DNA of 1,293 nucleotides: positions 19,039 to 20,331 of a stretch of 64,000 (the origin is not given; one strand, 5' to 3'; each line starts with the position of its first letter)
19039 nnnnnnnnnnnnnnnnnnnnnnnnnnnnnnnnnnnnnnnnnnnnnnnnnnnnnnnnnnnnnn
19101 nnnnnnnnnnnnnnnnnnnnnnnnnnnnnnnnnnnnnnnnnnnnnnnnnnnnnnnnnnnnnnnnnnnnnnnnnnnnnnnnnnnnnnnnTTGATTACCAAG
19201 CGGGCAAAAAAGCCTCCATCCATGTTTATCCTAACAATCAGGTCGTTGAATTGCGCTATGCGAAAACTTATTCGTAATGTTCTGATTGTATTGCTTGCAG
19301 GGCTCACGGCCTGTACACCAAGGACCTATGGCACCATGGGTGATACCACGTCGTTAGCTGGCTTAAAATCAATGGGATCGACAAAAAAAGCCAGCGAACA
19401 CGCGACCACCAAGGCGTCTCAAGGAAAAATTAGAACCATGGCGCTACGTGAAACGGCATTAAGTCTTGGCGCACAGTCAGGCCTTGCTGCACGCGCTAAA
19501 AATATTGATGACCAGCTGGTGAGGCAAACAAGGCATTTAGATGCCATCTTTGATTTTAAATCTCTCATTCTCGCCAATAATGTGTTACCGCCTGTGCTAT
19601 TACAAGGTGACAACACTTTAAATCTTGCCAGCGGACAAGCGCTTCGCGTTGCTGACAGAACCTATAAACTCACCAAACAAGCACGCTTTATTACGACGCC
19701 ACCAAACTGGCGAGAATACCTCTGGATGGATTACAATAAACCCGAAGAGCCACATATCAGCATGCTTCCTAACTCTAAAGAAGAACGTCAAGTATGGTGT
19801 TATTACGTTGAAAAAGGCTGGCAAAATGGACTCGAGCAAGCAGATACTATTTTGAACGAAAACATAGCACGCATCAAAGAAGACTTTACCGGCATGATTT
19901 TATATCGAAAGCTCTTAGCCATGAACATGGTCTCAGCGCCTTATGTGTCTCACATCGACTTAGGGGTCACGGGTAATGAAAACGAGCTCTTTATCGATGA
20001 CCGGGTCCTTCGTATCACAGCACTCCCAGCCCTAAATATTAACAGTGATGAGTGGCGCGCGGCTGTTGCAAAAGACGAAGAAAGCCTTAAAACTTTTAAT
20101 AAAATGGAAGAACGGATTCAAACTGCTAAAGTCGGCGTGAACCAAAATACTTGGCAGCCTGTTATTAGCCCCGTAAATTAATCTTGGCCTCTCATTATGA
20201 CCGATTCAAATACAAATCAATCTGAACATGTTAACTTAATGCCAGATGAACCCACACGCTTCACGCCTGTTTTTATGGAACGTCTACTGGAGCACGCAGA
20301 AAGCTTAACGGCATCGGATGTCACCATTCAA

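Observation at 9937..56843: Five conserved genes are each broken by exactly one in-frame stop codon, none by a clear frameshift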

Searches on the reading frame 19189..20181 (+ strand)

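Call 16: search_protein_families(library=pfam, proteins=[window:19189-20181:+])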
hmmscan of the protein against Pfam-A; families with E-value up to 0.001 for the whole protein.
window:19189-20181:+ (330 aa): 1 family
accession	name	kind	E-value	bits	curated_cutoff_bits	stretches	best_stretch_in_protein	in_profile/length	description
PF16932.10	T4SS_TraI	-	1.3e-82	276.6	26.1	1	80-290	1-212/213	Type IV secretory system, conjugal DNA-protein transfer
